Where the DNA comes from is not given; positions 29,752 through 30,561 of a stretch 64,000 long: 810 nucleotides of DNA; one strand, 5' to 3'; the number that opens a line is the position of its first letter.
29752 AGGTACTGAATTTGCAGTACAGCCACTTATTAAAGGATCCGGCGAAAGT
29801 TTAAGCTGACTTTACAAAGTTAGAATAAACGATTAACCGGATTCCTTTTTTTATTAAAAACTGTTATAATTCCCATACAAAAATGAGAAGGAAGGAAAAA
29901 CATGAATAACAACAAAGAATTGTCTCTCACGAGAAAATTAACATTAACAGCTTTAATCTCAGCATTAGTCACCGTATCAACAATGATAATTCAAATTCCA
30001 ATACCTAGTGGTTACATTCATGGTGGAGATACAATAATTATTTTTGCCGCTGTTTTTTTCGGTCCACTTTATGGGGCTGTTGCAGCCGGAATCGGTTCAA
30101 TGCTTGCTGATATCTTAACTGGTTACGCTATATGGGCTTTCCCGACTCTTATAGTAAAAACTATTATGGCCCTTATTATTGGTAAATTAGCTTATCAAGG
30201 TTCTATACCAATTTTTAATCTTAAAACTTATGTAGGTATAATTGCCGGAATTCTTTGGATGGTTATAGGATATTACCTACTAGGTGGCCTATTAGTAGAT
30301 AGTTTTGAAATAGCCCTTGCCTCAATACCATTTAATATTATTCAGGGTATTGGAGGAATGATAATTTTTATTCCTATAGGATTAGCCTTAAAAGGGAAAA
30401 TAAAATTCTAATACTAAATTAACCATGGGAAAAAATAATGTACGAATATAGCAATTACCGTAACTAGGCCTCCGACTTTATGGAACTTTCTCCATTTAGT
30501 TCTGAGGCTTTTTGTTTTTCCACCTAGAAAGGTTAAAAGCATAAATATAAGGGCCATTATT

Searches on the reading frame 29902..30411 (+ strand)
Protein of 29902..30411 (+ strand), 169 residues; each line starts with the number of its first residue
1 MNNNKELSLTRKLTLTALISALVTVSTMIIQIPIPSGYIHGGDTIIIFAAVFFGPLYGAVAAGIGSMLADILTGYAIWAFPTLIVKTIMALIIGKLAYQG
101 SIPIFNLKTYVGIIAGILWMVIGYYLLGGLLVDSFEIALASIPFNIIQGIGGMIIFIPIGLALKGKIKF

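Call 6: search_protein_families(library=pfam, proteins=[window:29902-30411:+])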
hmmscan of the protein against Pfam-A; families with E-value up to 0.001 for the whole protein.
window:29902-30411:+ (169 aa): 2 families
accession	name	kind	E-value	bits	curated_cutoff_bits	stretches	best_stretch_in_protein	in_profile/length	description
PF07155.17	ECF-ribofla_trS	-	2.9e-36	125.5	26.7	1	10-164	4-171/172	ECF-type riboflavin transporter, S component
PF12822.12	ECF_trnsprt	-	2.5e-09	37.8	30.7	1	11-159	1-168/169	ECF transporter, substrate-specific component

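Call 7: search_protein_families(library=ncbifam, proteins=[window:29902-30411:+], max_evalue=0.01)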
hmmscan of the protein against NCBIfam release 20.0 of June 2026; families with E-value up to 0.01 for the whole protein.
window:29902-30411:+ (169 aa): 4 families
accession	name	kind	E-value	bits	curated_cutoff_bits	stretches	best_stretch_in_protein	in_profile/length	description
TIGR04002.1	TIGR04002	hypoth_equivalog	8.3e-23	81.2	120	1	21-164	3-145/151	TIGR04002 family protein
TIGR04518.1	ECF_S_folT_fam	subfamily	1.9e-06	27.8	60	1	10-124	4-121/163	folate family ECF transporter S component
TIGR02359.1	thiW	equivalog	3.3e-05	24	84.35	1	10-157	1-147/160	energy coupling factor transporter S component ThiW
NF010182.0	PRK13661.1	equivalog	0.0067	16.3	99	0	10-129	7-130/183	ECF-type riboflavin transporter substrate-binding protein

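Call 9: find_related_loci(query=window:29902-30411:+, collection=genome_contigs, flank=3000)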
Query window:29902-30411:+ (169 aa) in genome_contigs; peptide patterns used: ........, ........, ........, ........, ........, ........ (x = any residue, [..] = any of these).
110 stretches matched a pattern; 13 encode a relative of the query (tblastn E <= 1e-3); 13 distinct loci.
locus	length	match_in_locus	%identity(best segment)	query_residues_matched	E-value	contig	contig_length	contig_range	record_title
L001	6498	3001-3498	86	1-169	1e-79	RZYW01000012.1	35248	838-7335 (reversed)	MAG: Clostridia bacterium isolate INTA.AUR.031 contig-100_363, whole genome shotgun sequence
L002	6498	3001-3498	84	1-169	5e-77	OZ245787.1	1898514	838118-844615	MAG: Peptococcia bacterium isolate 432c09d5-6777-4c0a-aed1-c6f0fffbb601 genome assembly, chromosome: 1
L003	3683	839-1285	47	5-155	1e-31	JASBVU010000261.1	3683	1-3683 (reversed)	MAG: Thermoanaerobacterium sp. isolate Bu65 NODE_11645_length_3683_cov_3.848126, whole genome shotgun sequence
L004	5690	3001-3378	44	5-126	1e-26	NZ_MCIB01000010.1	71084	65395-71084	Thermohalobacter berrensis strain CTT3 contig_18, whole genome shotgun sequence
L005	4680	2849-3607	47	2-164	7e-24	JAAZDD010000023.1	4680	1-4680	MAG: Clostridia bacterium isolate AS09scLD_108 30443_AS09, whole genome shotgun sequence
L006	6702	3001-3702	52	11-155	2e-23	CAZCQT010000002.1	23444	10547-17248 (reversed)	MAG TPA_asm: uncultured Moorellales bacterium isolate binchicken_co173_65 genome assembly, contig: NODE_7404_length_2344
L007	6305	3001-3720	51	10-156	8e-23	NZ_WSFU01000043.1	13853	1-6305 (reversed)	Anaeromonas gelatinilytica strain D2Q-14 674-13853-1537757, whole genome shotgun sequence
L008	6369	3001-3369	42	1-123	9e-23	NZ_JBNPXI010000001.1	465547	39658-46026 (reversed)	Brassicibacter mesophilus strain DSM 24659 Ga0415269_01, whole genome shotgun sequence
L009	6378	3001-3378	39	2-123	1e-22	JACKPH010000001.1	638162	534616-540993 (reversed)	MAG: Thermotogae bacterium isolate HK-STAS-THER-3 HK-STAS-THER-3_1, whole genome shotgun sequence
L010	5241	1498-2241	55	11-164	8e-22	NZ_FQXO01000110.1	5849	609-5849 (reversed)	Caloranaerobacter azorensis DSM 13643, whole genome shotgun sequence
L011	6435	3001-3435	41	1-149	9e-28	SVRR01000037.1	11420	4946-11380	MAG: Oscillospiraceae bacterium isolate SIG648 NODE_93012_length_11420_cov_2.945984, whole genome shotgun sequence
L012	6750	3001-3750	43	11-169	1e-20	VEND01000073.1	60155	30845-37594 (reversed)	MAG: Bacillota bacterium isolate MES16 c_000000000328, whole genome shotgun sequence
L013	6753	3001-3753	43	11-169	1e-20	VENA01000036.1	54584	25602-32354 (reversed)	MAG: Bacillota bacterium isolate MES13 c_000000000350, whole genome shotgun sequence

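Call 14: find_homologous_proteins(query=window:29902-30411:+, max_evalue=1e-10)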
Query window:29902-30411:+ (169 aa): 143 proteins with E <= 1e-10 among 469 candidates; the best 120 are listed.
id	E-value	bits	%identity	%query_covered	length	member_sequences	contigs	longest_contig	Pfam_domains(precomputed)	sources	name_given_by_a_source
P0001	4.7e-96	337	99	100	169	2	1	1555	PF07155.18,PF12822.13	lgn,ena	-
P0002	2.4e-95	335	98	100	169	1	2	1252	PF07155.18,PF12822.13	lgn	-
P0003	9.3e-85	301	83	99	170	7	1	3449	PF07155.18,PF12822.13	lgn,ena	-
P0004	6.3e-84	298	86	100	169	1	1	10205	PF07155.18,PF12822.13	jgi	jgi:uncharacterized membrane protein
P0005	1.1e-83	297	86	100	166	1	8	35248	PF07155.18,PF12822.13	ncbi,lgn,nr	ncbi:MAG: ECF transporter S component [Eubacteriales bacterium]|nr:ECF transporter S component [Euba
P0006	1.6e-83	297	85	100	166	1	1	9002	PF07155.18,PF12822.13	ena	-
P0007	2.5e-83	296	85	100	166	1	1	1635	PF07155.18,PF12822.13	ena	-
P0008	3.5e-83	295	85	100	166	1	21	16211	PF07155.18,PF12822.13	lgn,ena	-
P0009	8.1e-83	294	85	100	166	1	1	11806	PF07155.18,PF12822.13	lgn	-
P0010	8.3e-83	294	87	98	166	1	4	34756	PF07155.18,PF12822.13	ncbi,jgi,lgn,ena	-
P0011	5.2e-81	288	84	100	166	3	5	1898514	PF07155.18,PF12822.13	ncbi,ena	-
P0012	7.6e-79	281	79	99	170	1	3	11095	PF07155.18,PF12822.13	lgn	-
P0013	2.6e-76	273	79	99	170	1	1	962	PF07155.18,PF12822.13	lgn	-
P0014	8.8e-76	271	75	99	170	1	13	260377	PF07155.18,PF12822.13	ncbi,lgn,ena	-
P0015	1.1e-74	268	74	99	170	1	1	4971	PF07155.18,PF12822.13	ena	-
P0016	2.2e-73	264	75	95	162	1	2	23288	PF07155.18,PF12822.13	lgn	-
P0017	9.1e-71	255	70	99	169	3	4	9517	PF07155.18,PF12822.13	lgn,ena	-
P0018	1.0e-70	255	86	84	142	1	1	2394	PF07155.18,PF12822.13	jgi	-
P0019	2.7e-42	162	53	92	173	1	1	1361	PF07155.18,PF12822.13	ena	-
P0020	3.0e-41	159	52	95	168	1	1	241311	PF07155.18,PF12822.13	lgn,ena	-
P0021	3.3e-41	159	51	99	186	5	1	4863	PF07155.18,PF12822.13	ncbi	-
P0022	6.3e-41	158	52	92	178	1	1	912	PF07155.18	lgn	-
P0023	8.0e-41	158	52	92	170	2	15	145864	PF07155.18,PF12822.13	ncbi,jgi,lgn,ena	jgi:uncharacterized membrane protein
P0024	1.4e-40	157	72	61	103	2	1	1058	PF07155.18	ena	-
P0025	5.6e-40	155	52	92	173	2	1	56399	PF07155.18,PF12822.13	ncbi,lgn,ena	-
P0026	2.8e-39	153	50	92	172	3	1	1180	PF07155.18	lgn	-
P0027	9.4e-39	151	51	96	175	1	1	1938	PF07155.18,PF12822.13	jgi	-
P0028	6.2e-38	148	49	95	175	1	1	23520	PF07155.18,PF12822.13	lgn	-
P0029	7.6e-37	145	48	93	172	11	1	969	PF07155.18,PF12822.13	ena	-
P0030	2.2e-36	143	52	93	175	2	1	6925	PF07155.18,PF12822.13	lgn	-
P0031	1.2e-34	138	48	95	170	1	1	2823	PF07155.18,PF12822.13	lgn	-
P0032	1.4e-34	137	50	91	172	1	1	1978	PF07155.18,PF12822.13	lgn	-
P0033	1.1e-32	131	47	91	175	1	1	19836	PF07155.18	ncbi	-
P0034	8.2e-32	128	46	97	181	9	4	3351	PF07155.18,PF12822.13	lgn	-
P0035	2.4e-31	127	47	86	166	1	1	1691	PF07155.18,PF12822.13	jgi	-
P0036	4.8e-31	126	42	93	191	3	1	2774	PF07155.18,PF12822.13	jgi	-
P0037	1.1e-30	125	48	92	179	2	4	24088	PF07155.18,PF12822.13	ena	-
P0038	3.0e-30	123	47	80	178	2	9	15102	PF07155.18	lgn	-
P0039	5.2e-30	123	46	93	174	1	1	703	PF07155.18,PF12822.13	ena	-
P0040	4.6e-29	119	47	83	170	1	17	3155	PF07155.18,PF12822.13,PF09512.16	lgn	-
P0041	1.1e-28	118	46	88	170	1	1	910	PF07155.18,PF12822.13,PF09512.16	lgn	-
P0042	1.2e-28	118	44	92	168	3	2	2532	PF07155.18,PF12822.13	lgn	-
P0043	2.1e-28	117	47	99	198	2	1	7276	PF07155.18,PF12822.13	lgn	-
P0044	1.4e-27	115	44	88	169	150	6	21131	PF07155.18,PF12822.13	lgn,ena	-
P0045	3.8e-26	110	42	86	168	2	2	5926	PF07155.18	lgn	-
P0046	3.8e-26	110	41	92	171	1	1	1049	PF07155.18,PF12822.13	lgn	-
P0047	1.9e-24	104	46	82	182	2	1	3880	PF07155.18,PF12822.13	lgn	-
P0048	5.6e-24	103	45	82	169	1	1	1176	PF07155.18,PF12822.13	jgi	-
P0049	5.8e-24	103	60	50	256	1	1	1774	PF07155.18,PF12822.13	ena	-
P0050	6.1e-24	103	42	91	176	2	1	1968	PF07155.18,PF12822.13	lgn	-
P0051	1.4e-23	102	42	96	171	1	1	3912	PF07155.18,PF12822.13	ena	-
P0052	1.7e-23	101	42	91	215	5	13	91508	PF07155.18,PF12822.13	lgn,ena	-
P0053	3.0e-23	101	41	92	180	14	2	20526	PF07155.18,PF12822.13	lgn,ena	-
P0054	3.1e-23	100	44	76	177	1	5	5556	PF07155.18,PF12822.13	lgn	-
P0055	4.5e-23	100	41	89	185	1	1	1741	PF07155.18,PF12822.13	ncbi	-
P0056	4.7e-23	100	52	56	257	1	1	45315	PF07155.18,PF12822.13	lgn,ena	-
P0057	4.8e-23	100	42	88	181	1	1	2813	PF07155.18,PF12822.13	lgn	-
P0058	5.2e-23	100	44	84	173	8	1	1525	PF07155.18,PF12822.13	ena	-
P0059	5.5e-23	100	43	92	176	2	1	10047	PF07155.18,PF12822.13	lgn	-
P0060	5.5e-23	100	43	92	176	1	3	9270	PF07155.18,PF12822.13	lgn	-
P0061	1.3e-22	98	44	76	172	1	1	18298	PF07155.18,PF12822.13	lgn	-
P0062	1.4e-22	98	53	51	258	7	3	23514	PF07155.18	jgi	-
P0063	1.7e-22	98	44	82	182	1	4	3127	PF07155.18,PF12822.13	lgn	-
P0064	2.0e-22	98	40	88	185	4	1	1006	PF07155.18,PF12822.13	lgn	-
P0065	2.3e-22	98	42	85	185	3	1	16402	PF07155.18,PF12822.13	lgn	-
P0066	3.2e-22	97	47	89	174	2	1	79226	PF07155.18,PF12822.13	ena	-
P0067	3.8e-22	97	43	88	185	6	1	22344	PF07155.18,PF12822.13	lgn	-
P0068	7.8e-22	96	41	89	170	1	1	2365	PF07155.18,PF12822.13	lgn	-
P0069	1.1e-21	95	42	85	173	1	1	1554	PF07155.18,PF12822.13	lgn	-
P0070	1.3e-21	95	43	92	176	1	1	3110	PF07155.18,PF12822.13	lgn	-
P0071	1.5e-21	95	54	56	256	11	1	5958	PF07155.18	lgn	-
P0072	1.7e-21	95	43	78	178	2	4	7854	PF07155.18,PF12822.13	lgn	-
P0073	1.8e-21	95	39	92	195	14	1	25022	PF07155.18,PF12822.13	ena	-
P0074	1.9e-21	95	49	53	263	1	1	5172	PF07155.18,PF12822.13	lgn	-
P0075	2.7e-21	94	42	92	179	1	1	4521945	PF07155.18,PF12822.13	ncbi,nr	ncbi:substrate-specific component PdxU2 of predicted pyridoxin-related ECF transporter [Lachnospirac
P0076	3.3e-21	94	42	95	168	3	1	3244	PF07155.18,PF12822.13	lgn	-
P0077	4.7e-21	93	42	87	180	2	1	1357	PF07155.18,PF12822.13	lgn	-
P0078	6.5e-21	93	40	91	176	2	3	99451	PF07155.18,PF12822.13,PF09512.16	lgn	-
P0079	6.9e-21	93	42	85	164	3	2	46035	PF07155.18,PF12822.13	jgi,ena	-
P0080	1.3e-20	92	49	60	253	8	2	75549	PF07155.18,PF12822.13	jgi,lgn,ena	jgi:uncharacterized membrane protein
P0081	2.1e-20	91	40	90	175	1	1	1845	PF07155.18,PF12822.13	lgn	-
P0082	2.1e-20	91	41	92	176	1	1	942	PF07155.18,PF12822.13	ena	-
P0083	2.3e-20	91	40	86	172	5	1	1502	PF07155.18,PF12822.13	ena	-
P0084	2.8e-20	91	40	89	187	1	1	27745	PF07155.18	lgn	-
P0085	3.0e-20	91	43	76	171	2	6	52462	PF07155.18,PF12822.13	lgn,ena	-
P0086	3.2e-20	91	41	85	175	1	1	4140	PF07155.18,PF12822.13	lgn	-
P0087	5.1e-20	90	40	78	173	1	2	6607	PF07155.18,PF12822.13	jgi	jgi:uncharacterized membrane protein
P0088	5.6e-20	90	43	91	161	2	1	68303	PF07155.18,PF12822.13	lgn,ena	-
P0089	7.9e-20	89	44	85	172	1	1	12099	PF07155.18,PF12822.13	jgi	-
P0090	9.3e-20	89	40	75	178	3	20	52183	PF07155.18,PF12822.13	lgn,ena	-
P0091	1.1e-19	89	44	86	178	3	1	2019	PF07155.18,PF12822.13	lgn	-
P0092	1.2e-19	89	42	89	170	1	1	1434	PF07155.18,PF12822.13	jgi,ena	-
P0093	1.7e-19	88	39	86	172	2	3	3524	PF07155.18,PF12822.13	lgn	-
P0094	1.8e-19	88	39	92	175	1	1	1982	PF07155.18,PF12822.13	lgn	-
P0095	1.8e-19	88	35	95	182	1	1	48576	PF07155.18,PF12822.13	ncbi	ncbi:MAG: ECF transporter S component [Candidatus Ranarchaeia archaeon]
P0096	1.9e-19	88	40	89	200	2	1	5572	PF07155.18,PF12822.13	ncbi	-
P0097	2.0e-19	88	38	92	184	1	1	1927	PF07155.18,PF12822.13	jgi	-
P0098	3.0e-19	88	36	92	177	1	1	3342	PF07155.18,PF12822.13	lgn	-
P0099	4.5e-19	87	40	83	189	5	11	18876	PF07155.18,PF12822.13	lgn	-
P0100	4.7e-19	87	40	75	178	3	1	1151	PF07155.18,PF12822.13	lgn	-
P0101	5.9e-19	87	46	56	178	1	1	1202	PF07155.18,PF12822.13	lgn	-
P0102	6.0e-19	87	40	85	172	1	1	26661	PF07155.18,PF12822.13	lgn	-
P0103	6.1e-19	87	37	76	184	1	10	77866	PF07155.18,PF12822.13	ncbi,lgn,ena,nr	nr:ECF transporter S component [uncultured Agathobaculum sp.]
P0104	7.0e-19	86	42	89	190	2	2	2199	PF07155.18,PF12822.13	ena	-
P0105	7.0e-19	86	43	86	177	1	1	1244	PF07155.18,PF12822.13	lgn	-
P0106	1.2e-18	86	44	84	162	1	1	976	PF06177.17,PF07155.18,PF12822.13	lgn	-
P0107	2.7e-18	84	44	84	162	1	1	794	PF06177.17,PF07155.18,PF12822.13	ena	-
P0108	2.8e-18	84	39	86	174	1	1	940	PF07155.18,PF12822.13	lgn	-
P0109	3.3e-18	84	40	78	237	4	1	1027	PF07155.18,PF12822.13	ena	-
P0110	3.6e-18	84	44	84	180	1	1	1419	PF07155.18,PF12822.13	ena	-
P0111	4.3e-18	84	42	88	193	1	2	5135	PF07155.18,PF12822.13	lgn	-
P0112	4.7e-18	84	41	88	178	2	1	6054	PF07155.18,PF12822.13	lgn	-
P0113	4.8e-18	84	42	85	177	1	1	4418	PF07155.18,PF12822.13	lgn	-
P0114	5.9e-18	83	36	81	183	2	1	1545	PF07155.18,PF12822.13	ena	-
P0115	7.8e-18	83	37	76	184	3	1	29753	PF07155.18,PF12822.13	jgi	-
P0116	8.5e-18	83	40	86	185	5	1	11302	PF07155.18,PF12822.13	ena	-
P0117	9.1e-18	83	41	88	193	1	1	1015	PF07155.18,PF12822.13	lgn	-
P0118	1.1e-17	82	38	86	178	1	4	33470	PF07155.18,PF12822.13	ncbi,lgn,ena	-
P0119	3.7e-17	81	41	82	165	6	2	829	PF07155.18,PF12822.13,PF09512.16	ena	-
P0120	3.8e-17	81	39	91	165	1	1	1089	PF07155.18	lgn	-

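Call 15: find_encoding_contigs(protein=P0014, flank=4000, max_places=3)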
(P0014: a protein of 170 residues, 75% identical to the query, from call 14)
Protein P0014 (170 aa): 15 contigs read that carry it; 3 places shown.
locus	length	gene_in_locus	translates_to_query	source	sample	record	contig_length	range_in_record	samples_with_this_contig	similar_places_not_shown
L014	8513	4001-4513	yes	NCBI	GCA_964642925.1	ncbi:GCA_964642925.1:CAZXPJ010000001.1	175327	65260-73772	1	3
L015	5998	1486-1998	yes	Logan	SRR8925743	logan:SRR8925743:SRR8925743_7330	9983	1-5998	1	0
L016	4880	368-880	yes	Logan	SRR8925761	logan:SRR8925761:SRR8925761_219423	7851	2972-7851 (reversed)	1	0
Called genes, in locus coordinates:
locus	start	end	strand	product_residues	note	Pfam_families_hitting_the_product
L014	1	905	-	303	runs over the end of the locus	PF07833:Cu_amine_oxidN1, PF07705:CARDB (faint)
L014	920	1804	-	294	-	PF01557:FAA_hydrolase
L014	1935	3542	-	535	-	PF00389:2-Hacid_dh, PF02826:2-Hacid_dh_C, PF03446:NAD_binding_2 (weak), PF19304:PGDH_inter, PF01842:ACT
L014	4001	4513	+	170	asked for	PF07155:ECF-ribofla_trS, PF12822:ECF_trnsprt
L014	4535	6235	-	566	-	PF02690:Na_Pi_cotrans, PF01895:PhoU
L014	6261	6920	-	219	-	-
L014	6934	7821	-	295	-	PF03313:SDH_alpha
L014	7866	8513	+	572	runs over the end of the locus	PF01558:POR, PF01855:POR_N, PF17147:PFOR_II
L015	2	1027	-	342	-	?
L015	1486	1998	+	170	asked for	PF07155:ECF-ribofla_trS, PF12822:ECF_trnsprt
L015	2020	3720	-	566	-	PF02690:Na_Pi_cotrans, PF01895:PhoU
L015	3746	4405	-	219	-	-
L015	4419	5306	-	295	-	PF03313:SDH_alpha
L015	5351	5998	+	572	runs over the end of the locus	PF01558:POR, PF01855:POR_N, PF17147:PFOR_II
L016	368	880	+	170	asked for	PF07155:ECF-ribofla_trS, PF12822:ECF_trnsprt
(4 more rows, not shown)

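Call 16: find_encoding_contigs(protein=P0017, flank=4000, max_places=3)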
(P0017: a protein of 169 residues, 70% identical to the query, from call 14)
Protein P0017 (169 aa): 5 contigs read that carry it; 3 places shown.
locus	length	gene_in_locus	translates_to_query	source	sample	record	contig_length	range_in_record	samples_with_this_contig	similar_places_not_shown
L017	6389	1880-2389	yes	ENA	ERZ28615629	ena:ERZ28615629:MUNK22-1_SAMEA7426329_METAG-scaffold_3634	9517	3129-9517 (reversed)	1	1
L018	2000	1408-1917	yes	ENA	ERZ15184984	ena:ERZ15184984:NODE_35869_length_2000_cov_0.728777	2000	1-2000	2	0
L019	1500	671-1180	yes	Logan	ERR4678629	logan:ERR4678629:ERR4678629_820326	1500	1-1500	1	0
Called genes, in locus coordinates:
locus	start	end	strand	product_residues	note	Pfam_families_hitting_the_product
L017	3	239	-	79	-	?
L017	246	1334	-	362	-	PF00266:Aminotran_5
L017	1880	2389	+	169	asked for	PF07155:ECF-ribofla_trS, PF12822:ECF_trnsprt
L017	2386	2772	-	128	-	-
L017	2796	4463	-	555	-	PF02690:Na_Pi_cotrans, PF01895:PhoU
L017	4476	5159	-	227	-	-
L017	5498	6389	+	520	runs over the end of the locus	PF01558:POR, PF01855:POR_N, PF17147:PFOR_II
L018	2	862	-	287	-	?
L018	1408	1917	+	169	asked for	PF07155:ECF-ribofla_trS, PF12822:ECF_trnsprt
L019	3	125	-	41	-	?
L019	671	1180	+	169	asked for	PF07155:ECF-ribofla_trS, PF12822:ECF_trnsprt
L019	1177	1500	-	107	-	?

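Call 17: find_encoding_contigs(protein=P0012, flank=4000, max_places=3)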
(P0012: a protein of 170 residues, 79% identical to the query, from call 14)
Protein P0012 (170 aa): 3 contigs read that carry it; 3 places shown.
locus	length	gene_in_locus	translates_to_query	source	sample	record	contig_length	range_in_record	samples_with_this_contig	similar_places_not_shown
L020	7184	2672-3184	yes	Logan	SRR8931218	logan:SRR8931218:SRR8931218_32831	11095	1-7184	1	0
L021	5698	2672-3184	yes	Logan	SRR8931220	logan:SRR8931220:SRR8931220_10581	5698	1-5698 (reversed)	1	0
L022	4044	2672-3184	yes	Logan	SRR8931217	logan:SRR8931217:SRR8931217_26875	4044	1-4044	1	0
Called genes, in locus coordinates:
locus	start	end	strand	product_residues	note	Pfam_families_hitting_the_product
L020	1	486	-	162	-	?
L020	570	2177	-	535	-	PF00389:2-Hacid_dh, PF02826:2-Hacid_dh_C, PF19304:PGDH_inter, PF01842:ACT (weak)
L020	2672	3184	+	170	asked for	PF07155:ECF-ribofla_trS, PF12822:ECF_trnsprt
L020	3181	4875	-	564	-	PF02690:Na_Pi_cotrans, PF01895:PhoU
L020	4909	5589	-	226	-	-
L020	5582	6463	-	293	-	PF03313:SDH_alpha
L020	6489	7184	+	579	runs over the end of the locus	PF01558:POR, PF01855:POR_N, PF02780:Transketolase_C (weak), PF17147:PFOR_II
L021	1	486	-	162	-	?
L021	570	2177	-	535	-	PF00389:2-Hacid_dh, PF02826:2-Hacid_dh_C, PF19304:PGDH_inter, PF01842:ACT (weak)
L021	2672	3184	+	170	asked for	PF07155:ECF-ribofla_trS, PF12822:ECF_trnsprt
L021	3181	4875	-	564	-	PF02690:Na_Pi_cotrans, PF01895:PhoU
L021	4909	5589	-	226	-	-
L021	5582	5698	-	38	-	?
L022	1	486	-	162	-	?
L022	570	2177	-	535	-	PF00389:2-Hacid_dh, PF02826:2-Hacid_dh_C, PF19304:PGDH_inter, PF01842:ACT (weak)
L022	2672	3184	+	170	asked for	PF07155:ECF-ribofla_trS, PF12822:ECF_trnsprt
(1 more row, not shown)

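Call 18: find_encoding_contigs(protein=P0016, flank=4000, max_places=3)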
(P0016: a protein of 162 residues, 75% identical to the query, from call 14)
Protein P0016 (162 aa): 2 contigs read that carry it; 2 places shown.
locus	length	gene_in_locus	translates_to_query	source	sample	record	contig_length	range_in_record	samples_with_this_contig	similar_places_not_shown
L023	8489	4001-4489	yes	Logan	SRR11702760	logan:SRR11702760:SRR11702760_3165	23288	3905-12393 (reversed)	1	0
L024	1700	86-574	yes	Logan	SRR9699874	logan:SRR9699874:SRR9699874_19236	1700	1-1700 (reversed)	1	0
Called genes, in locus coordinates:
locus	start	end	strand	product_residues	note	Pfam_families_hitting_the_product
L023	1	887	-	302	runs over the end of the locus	PF07833:Cu_amine_oxidN1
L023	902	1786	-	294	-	PF10370:Rv2993c-like_N (faint), PF01557:FAA_hydrolase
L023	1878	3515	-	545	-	PF00389:2-Hacid_dh, PF02826:2-Hacid_dh_C, PF19304:PGDH_inter, PF01842:ACT (weak)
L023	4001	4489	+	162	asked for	PF07155:ECF-ribofla_trS, PF12822:ECF_trnsprt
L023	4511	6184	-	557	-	PF02690:Na_Pi_cotrans, PF01895:PhoU (weak)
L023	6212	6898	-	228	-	-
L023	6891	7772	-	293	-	PF03313:SDH_alpha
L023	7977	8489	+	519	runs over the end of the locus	PF01558:POR, PF01855:POR_N, PF17147:PFOR_II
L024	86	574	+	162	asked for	PF07155:ECF-ribofla_trS, PF12822:ECF_trnsprt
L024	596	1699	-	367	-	?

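Call 21: find_encoding_contigs(protein=P0020, flank=3000, max_places=2)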
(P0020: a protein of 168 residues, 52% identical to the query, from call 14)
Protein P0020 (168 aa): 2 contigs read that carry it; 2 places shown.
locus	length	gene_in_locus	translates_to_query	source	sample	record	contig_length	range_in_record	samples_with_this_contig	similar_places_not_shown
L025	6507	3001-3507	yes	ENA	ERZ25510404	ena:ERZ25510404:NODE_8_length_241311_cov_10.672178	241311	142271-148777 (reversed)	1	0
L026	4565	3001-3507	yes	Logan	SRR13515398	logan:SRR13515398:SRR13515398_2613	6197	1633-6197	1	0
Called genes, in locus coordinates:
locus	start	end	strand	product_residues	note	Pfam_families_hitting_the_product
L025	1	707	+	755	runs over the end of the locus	PF20473:MmeI_Mtase, PF07669:Eco57I, PF12950:TaqI_C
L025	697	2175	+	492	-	-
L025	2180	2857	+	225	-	PF00027:cNMP_binding, PF13545:HTH_Crp_2, PF00325:Crp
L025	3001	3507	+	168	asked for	PF07155:ECF-ribofla_trS, PF12822:ECF_trnsprt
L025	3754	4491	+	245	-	PF23023:Anti-Pycsar_Apyc1, PF00753:Lactamase_B, PF12706:Lactamase_B_2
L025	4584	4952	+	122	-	-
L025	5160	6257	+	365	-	PF07907:YibE_F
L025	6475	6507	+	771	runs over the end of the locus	PF13567:DUF4131, PF03772:Competence, PF00753:Lactamase_B, PF23023:Anti-Pycsar_Apyc1 (weak), PF12706:Lactamase_B_2 (weak)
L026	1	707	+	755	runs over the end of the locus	PF20473:MmeI_Mtase, PF07669:Eco57I, PF12950:TaqI_C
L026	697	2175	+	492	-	-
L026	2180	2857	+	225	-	PF00027:cNMP_binding, PF13545:HTH_Crp_2, PF00325:Crp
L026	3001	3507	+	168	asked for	PF07155:ECF-ribofla_trS, PF12822:ECF_trnsprt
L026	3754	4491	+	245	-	PF23023:Anti-Pycsar_Apyc1, PF00753:Lactamase_B, PF12706:Lactamase_B_2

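Call 22: find_encoding_contigs(protein=P0023, flank=3000, max_places=3)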
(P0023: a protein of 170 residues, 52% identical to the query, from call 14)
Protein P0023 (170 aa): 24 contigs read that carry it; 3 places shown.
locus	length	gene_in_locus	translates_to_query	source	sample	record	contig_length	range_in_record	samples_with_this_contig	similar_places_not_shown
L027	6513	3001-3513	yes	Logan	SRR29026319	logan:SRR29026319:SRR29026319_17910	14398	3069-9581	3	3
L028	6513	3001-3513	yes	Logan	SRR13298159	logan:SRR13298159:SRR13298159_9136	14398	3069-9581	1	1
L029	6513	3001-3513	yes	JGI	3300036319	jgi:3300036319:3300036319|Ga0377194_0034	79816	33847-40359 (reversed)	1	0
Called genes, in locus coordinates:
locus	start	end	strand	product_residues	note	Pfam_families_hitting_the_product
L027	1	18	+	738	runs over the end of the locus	PF20473:MmeI_Mtase, PF07669:Eco57I, PF12950:TaqI_C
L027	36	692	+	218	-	-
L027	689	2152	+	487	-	-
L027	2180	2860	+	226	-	PF00027:cNMP_binding, PF13545:HTH_Crp_2, PF00325:Crp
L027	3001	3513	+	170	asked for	PF07155:ECF-ribofla_trS, PF12822:ECF_trnsprt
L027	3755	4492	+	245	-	PF23023:Anti-Pycsar_Apyc1, PF00753:Lactamase_B, PF12706:Lactamase_B_2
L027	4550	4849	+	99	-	-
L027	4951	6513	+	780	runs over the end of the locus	PF13567:DUF4131, PF03772:Competence, PF00753:Lactamase_B, PF23023:Anti-Pycsar_Apyc1 (weak), PF12706:Lactamase_B_2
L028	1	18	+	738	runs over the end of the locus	PF20473:MmeI_Mtase, PF07669:Eco57I, PF12950:TaqI_C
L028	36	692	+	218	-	-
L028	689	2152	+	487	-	-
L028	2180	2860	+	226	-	PF00027:cNMP_binding, PF13545:HTH_Crp_2, PF00325:Crp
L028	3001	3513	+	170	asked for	PF07155:ECF-ribofla_trS, PF12822:ECF_trnsprt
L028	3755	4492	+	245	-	PF23023:Anti-Pycsar_Apyc1, PF00753:Lactamase_B, PF12706:Lactamase_B_2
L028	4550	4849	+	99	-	-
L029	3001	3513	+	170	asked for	PF07155:ECF-ribofla_trS, PF12822:ECF_trnsprt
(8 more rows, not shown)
